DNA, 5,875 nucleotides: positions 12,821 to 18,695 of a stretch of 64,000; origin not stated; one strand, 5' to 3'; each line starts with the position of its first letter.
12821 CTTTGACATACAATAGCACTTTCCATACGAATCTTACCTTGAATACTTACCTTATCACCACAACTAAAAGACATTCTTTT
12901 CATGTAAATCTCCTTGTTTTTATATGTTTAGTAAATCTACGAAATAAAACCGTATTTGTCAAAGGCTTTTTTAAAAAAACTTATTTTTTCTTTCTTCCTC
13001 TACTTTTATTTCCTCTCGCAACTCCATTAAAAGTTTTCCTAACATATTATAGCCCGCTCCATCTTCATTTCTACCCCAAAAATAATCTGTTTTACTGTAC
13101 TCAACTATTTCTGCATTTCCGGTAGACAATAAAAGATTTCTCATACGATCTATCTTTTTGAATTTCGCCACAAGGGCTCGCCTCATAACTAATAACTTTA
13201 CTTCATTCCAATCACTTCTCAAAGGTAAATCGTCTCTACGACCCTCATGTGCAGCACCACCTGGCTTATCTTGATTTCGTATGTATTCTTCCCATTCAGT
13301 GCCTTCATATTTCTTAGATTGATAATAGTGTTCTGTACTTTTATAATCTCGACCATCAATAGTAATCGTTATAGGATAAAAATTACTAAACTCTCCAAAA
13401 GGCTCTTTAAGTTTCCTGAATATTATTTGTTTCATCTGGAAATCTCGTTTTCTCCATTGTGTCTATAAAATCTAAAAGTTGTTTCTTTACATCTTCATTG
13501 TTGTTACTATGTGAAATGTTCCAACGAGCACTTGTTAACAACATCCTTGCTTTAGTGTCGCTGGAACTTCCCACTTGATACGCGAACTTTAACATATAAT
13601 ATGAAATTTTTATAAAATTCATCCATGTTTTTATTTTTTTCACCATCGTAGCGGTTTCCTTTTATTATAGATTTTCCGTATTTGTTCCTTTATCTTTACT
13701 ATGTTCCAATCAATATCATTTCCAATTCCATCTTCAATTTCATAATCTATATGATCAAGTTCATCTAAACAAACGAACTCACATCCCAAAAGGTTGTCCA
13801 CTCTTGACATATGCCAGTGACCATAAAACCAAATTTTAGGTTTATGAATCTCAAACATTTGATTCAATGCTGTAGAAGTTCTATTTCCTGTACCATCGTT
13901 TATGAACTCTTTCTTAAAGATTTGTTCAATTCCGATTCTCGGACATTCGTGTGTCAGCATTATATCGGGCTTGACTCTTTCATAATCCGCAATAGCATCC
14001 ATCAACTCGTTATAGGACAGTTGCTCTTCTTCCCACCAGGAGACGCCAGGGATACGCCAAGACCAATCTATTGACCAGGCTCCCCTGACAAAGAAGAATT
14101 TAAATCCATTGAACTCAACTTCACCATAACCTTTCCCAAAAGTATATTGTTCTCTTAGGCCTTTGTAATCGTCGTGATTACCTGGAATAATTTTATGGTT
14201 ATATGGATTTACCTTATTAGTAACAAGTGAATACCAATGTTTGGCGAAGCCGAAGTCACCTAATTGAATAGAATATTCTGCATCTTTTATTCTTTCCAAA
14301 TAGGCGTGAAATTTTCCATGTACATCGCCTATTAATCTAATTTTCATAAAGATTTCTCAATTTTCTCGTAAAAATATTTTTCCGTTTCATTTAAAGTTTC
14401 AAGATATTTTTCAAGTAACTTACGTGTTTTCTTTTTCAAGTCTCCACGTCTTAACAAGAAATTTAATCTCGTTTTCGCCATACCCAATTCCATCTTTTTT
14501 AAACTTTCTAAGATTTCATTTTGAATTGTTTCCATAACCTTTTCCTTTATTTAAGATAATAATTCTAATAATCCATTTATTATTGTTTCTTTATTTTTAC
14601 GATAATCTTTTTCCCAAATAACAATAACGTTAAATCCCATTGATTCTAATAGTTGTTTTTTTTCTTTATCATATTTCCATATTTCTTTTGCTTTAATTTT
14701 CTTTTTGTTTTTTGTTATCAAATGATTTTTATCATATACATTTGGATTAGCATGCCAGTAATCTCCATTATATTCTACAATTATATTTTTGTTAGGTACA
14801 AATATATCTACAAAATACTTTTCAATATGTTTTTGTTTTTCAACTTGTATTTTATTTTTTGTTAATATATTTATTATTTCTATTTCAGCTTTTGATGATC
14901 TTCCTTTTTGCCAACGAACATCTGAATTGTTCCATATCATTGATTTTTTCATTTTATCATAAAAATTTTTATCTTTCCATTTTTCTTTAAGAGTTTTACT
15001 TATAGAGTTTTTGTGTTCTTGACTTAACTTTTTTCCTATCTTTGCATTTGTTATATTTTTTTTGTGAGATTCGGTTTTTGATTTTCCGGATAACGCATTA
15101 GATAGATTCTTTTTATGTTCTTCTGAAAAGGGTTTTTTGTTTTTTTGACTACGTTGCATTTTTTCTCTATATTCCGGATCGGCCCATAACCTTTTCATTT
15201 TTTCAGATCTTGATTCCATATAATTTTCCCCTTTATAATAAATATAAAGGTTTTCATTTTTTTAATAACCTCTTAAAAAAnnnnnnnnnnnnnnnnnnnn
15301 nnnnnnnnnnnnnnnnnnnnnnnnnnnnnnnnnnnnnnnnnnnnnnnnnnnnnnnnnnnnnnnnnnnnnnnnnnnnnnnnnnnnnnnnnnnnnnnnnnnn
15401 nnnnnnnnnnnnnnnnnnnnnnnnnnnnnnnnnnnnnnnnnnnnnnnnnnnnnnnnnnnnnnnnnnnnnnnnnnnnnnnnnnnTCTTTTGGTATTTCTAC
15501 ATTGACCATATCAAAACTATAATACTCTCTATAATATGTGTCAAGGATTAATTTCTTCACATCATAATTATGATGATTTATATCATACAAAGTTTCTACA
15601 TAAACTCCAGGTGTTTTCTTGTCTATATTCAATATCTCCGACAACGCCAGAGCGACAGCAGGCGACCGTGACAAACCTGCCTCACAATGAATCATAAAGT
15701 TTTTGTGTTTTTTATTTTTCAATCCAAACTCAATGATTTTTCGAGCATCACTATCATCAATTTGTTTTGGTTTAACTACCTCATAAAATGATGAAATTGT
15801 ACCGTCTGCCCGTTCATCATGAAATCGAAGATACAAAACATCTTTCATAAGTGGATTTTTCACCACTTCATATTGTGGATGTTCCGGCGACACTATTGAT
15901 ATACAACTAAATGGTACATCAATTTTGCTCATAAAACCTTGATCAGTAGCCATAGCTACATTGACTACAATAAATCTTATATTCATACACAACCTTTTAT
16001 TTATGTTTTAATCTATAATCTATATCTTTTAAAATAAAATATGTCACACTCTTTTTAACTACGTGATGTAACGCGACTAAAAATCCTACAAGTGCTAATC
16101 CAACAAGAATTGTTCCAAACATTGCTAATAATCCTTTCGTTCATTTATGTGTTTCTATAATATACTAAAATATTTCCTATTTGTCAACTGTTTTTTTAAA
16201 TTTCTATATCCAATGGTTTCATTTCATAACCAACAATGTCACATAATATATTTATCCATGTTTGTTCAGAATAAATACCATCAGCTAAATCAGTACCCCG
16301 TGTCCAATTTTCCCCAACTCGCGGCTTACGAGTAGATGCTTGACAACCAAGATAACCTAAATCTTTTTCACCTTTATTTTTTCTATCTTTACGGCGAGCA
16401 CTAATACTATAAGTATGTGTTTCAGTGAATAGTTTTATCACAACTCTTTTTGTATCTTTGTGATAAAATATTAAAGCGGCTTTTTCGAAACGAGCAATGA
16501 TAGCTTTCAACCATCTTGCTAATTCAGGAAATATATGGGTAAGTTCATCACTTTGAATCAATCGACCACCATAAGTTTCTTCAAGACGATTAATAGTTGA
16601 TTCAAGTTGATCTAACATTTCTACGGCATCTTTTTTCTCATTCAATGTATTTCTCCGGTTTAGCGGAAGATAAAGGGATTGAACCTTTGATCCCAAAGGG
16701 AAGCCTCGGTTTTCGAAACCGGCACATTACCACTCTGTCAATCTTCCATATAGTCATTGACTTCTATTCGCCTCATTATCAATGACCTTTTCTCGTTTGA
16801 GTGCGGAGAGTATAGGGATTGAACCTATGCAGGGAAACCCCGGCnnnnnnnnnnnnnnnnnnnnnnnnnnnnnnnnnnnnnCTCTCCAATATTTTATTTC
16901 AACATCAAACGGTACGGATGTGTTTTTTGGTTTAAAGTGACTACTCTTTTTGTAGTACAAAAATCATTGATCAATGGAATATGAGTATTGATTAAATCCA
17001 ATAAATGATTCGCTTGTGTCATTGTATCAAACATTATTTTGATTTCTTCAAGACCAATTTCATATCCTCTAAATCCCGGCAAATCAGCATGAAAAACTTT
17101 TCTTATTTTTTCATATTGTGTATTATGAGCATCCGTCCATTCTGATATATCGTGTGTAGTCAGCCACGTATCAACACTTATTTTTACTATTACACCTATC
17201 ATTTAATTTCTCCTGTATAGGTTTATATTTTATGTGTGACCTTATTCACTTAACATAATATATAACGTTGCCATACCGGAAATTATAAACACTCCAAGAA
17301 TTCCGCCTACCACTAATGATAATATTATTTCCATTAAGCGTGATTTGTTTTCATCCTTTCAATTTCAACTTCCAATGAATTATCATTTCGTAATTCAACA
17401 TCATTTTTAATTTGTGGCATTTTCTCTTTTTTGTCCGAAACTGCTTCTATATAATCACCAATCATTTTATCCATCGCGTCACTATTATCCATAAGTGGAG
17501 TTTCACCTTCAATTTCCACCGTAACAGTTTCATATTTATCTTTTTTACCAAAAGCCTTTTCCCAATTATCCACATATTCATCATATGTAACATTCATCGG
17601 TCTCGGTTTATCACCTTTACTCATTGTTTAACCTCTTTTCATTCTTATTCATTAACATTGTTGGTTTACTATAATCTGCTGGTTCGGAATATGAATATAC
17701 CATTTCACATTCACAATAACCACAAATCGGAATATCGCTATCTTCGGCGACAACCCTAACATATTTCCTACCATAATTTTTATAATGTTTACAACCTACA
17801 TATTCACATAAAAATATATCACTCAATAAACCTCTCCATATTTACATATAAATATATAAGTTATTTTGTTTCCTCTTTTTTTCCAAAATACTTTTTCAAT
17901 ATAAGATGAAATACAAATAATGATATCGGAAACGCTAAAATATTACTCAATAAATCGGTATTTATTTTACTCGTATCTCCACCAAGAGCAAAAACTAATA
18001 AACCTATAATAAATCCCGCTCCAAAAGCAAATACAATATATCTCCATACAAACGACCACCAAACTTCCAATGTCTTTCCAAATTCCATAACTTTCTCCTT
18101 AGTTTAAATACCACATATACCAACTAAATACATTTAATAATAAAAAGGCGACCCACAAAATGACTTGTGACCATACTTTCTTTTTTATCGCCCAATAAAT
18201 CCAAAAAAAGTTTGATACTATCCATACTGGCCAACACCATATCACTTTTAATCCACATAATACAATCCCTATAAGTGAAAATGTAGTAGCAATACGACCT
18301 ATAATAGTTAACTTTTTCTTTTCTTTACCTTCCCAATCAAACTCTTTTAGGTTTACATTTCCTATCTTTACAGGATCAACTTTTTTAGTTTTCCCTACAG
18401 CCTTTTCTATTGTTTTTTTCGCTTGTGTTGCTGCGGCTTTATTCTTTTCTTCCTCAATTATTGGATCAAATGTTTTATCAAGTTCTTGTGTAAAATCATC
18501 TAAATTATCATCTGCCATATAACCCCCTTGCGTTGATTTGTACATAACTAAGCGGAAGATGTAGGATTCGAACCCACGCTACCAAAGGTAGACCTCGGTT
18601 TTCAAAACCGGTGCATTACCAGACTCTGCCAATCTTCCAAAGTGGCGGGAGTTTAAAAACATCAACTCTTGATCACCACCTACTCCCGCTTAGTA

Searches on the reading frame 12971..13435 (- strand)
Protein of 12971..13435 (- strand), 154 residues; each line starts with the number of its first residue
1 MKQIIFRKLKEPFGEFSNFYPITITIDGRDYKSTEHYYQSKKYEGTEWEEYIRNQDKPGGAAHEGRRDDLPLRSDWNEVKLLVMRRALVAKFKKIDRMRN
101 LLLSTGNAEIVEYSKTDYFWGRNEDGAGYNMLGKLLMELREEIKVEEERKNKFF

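Call 66: search_protein_families(library=pfam, proteins=[window:12971-13435:-], max_evalue=0.001)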
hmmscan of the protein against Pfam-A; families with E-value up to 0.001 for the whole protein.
window:12971-13435:- (154 aa): 1 family
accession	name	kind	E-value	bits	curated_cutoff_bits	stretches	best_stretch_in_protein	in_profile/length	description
PF08719.17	NADAR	-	3.1e-33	115.8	35.1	1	6-144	2-163/163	NADAR domain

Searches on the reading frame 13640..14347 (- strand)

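Call 66: search_protein_families(library=pfam, proteins=[window:13640-14347:-], max_evalue=0.001)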
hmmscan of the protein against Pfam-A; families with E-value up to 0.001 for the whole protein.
window:13640-14347:- (235 aa): 2 families
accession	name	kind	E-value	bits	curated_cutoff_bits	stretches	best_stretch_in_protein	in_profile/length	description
PF00149.33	Metallophos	-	4.6e-11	43.9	21.5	1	1-180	1-190/191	Calcineurin-like phosphoesterase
PF12850.12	Metallophos_2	-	1e-07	32.5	27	1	1-185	1-123/154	Calcineurin-like phosphoesterase superfamily domain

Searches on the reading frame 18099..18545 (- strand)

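Call 66: search_protein_families(library=pfam, proteins=[window:18099-18545:-], max_evalue=0.001)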
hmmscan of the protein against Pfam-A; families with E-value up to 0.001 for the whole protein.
window:18099-18545:- (148 aa): 1 family
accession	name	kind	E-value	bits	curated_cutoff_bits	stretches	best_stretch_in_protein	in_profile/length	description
PF04973.17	NMN_transporter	-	4.4e-08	33.7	27.3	1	82-145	110-173/175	Nicotinamide mononucleotide transporter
